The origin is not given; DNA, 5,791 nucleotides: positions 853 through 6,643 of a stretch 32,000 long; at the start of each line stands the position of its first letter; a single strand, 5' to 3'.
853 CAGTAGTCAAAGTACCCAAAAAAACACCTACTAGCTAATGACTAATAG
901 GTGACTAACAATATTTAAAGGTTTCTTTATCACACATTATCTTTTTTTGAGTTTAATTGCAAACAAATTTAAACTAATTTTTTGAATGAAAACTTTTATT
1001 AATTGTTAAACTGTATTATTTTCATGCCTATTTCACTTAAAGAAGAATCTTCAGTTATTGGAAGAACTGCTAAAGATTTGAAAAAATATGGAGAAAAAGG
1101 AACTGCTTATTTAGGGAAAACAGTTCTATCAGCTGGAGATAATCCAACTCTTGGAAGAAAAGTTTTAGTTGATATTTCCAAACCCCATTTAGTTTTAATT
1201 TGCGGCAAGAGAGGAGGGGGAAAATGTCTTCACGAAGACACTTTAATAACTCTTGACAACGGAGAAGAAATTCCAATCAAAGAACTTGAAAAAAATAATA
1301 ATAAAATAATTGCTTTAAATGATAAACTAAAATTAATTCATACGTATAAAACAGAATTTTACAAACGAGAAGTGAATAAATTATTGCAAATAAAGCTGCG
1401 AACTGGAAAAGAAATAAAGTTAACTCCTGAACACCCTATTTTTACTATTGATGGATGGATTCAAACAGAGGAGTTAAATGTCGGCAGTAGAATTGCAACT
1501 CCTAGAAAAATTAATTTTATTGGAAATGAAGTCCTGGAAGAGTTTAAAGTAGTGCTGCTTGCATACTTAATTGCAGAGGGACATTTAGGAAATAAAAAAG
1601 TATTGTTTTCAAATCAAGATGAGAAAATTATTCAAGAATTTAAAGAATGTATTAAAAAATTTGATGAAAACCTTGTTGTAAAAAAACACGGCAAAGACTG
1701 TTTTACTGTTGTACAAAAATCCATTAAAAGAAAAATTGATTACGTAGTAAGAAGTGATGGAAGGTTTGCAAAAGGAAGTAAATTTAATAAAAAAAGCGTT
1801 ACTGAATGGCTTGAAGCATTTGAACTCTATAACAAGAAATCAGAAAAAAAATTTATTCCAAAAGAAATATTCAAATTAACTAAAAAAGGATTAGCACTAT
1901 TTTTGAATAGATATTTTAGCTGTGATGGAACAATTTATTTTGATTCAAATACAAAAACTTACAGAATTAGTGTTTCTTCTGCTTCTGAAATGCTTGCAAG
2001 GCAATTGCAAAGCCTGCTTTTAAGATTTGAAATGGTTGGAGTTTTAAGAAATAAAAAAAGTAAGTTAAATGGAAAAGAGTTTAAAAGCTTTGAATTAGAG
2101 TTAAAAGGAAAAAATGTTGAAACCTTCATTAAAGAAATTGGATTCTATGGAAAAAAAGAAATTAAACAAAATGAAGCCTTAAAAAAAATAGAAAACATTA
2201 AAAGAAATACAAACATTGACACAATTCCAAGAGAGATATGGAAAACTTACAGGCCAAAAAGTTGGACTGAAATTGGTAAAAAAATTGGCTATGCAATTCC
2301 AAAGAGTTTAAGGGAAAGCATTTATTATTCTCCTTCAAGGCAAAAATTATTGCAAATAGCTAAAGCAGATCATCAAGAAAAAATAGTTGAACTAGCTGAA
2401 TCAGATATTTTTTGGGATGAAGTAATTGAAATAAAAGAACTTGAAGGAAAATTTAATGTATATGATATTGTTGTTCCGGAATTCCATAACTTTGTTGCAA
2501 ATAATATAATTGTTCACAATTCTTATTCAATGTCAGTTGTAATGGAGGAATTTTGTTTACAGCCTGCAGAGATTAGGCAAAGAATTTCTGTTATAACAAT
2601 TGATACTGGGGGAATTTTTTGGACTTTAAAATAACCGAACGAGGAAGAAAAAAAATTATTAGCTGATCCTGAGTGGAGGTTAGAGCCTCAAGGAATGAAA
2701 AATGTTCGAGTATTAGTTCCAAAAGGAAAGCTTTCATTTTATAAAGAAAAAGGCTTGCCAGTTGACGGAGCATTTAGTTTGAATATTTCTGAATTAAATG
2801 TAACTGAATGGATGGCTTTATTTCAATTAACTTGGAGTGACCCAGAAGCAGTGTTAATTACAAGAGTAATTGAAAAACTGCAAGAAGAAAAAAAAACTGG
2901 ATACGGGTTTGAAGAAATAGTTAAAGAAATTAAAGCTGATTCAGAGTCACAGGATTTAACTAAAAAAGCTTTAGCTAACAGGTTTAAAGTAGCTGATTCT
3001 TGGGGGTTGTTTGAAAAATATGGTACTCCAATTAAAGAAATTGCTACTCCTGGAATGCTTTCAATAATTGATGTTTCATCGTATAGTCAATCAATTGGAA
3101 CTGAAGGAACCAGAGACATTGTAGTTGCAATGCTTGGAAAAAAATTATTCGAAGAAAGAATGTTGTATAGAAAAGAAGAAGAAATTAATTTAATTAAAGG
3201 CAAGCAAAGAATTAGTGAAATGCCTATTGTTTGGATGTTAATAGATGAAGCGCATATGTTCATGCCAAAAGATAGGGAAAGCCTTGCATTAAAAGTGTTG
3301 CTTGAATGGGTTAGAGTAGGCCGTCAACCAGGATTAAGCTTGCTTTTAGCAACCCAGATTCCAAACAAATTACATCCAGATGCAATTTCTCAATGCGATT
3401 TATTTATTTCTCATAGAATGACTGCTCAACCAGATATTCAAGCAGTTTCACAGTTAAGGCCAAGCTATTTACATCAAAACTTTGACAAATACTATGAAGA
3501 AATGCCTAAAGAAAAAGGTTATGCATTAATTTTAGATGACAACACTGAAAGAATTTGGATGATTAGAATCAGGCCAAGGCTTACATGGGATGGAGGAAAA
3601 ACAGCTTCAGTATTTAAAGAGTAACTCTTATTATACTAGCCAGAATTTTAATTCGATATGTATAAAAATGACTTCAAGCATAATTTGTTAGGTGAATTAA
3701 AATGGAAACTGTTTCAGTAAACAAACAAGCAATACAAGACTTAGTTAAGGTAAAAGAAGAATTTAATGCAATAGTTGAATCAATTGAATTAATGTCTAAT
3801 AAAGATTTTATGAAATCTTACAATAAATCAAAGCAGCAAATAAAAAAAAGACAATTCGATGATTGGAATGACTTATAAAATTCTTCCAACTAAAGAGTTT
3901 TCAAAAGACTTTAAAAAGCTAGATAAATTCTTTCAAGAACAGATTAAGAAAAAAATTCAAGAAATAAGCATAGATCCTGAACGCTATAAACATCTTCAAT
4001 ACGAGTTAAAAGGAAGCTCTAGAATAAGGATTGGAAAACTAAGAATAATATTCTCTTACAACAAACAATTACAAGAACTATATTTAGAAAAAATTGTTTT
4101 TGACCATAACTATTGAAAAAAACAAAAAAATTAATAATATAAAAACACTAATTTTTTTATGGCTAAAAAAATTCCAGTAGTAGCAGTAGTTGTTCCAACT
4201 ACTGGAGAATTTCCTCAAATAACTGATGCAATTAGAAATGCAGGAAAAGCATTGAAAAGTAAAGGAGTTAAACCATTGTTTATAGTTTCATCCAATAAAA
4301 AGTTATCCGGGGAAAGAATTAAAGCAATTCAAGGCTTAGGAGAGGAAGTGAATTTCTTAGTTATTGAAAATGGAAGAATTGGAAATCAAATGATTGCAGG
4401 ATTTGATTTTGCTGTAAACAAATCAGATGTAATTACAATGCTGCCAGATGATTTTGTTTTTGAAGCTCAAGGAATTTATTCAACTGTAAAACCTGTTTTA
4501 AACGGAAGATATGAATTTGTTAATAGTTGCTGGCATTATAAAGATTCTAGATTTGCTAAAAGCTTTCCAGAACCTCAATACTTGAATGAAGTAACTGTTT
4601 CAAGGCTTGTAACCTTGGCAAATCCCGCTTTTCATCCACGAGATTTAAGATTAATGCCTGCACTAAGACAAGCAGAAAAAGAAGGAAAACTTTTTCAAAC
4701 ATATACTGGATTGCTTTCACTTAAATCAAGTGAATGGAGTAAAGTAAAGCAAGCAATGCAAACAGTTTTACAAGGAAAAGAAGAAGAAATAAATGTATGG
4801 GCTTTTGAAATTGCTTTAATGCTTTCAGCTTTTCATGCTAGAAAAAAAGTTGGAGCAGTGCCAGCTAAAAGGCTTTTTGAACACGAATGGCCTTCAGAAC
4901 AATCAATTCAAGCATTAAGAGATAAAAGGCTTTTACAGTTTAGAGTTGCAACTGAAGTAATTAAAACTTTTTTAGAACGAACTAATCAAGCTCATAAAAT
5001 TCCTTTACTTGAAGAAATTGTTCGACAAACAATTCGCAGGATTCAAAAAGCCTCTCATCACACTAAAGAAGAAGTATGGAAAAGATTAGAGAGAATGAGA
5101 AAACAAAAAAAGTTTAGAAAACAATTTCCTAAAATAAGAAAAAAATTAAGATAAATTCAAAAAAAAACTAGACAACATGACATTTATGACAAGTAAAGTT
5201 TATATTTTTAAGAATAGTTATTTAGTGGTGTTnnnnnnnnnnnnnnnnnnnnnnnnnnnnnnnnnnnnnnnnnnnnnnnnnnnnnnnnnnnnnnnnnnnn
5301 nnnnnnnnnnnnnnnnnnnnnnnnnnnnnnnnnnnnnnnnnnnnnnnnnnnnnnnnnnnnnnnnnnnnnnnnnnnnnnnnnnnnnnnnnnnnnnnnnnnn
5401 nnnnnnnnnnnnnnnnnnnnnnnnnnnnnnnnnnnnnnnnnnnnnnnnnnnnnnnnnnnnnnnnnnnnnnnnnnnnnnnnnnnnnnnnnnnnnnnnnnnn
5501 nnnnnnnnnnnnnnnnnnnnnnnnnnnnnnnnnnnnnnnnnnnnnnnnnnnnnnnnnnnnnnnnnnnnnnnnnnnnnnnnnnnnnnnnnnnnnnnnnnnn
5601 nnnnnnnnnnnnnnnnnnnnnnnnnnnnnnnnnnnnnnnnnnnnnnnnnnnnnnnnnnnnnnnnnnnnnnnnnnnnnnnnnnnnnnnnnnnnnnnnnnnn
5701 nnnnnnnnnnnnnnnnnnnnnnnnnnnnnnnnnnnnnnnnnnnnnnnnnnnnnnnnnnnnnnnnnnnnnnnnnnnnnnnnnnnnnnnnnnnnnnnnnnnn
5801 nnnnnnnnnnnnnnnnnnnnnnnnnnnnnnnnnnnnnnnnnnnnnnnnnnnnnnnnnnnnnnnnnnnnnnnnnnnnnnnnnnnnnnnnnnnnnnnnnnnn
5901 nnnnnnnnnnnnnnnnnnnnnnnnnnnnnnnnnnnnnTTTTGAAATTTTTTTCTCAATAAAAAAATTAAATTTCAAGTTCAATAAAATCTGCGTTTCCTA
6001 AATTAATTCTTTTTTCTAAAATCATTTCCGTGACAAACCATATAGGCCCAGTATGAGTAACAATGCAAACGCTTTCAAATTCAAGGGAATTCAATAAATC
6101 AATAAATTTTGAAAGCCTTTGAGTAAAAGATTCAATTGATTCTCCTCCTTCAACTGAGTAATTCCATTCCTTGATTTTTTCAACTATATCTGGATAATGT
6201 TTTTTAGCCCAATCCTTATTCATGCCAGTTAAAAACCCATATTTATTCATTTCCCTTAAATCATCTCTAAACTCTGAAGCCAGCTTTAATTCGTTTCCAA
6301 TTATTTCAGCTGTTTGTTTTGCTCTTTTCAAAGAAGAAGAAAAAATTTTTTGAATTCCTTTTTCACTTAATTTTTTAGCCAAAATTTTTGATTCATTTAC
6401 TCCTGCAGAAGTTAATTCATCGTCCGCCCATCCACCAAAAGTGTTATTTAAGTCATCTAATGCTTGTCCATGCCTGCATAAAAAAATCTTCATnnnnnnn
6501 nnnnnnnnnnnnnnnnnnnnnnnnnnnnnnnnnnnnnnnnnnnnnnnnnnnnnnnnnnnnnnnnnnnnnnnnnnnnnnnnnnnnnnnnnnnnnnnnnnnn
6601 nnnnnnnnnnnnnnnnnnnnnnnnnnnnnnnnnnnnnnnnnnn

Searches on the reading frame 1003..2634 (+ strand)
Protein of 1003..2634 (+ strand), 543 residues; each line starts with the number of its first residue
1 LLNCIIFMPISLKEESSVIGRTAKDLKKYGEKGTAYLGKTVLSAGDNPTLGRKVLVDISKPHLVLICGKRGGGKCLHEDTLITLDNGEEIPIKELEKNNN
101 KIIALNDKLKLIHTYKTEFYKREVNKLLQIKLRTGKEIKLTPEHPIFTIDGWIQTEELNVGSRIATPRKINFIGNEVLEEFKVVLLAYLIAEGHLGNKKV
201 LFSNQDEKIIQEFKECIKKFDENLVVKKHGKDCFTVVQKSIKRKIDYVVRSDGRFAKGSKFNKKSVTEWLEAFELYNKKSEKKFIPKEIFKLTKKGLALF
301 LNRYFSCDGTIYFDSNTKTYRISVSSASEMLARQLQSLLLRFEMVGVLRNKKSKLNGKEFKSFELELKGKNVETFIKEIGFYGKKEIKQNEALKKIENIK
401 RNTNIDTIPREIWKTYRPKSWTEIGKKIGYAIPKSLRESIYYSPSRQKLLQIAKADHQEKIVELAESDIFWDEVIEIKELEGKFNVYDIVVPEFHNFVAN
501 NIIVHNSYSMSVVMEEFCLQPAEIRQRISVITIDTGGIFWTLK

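Call 8: search_protein_families(library=pfam, proteins=[window:1003-2634:+], max_evalue=0.01)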
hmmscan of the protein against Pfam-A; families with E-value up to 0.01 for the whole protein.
window:1003-2634:+ (543 aa): 5 families
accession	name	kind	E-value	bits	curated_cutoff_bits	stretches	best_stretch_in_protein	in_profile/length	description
PF14890.11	Intein_splicing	-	7.6e-29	101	35.8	1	84-506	3-155/155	Intein splicing domain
PF14528.11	LAGLIDADG_3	-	3.7e-17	62.8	22.5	1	298-380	4-82/82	LAGLIDADG-like domain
PF14623.11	Vint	-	0.00012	22.3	27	1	75-158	2-76/166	Hint-domain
PF01079.26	Hint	-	0.0003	20.9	29.7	1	73-159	11-99/213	Hint module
PF07591.16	PT-HINT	-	0.0019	18.9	27.7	1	101-165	19-88/137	Pretoxin HINT domain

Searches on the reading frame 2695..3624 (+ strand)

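Call 8: search_protein_families(library=pfam, proteins=[window:2695-3624:+], max_evalue=0.01)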
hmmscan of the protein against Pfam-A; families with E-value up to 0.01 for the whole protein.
window:2695-3624:+ (309 aa): 1 family
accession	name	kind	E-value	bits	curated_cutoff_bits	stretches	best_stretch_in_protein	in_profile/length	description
PF01935.23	DUF87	-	0.00096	19.7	23.2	1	11-132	83-206/220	Helicase HerA, central domain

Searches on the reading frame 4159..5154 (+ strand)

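Call 8: search_protein_families(library=pfam, proteins=[window:4159-5154:+], max_evalue=0.01)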
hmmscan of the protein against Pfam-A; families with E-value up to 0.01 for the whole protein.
window:4159-5154:+ (331 aa): 1 family
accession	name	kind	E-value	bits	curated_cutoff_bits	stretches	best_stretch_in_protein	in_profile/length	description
PF01031.25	Dynamin_M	-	0.0021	17.8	28.5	1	284-330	193-241/287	Dynamin central region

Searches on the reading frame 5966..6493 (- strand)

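Call 8: search_protein_families(library=pfam, proteins=[window:5966-6493:-], max_evalue=0.01)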
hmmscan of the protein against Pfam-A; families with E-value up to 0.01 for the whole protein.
window:5966-6493:- (175 aa): 1 family
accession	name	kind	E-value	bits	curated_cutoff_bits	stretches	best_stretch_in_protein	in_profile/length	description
PF00300.27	His_Phos_1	-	9.9e-34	117.1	21.7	1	3-163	1-163/194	Histidine phosphatase superfamily (branch 1)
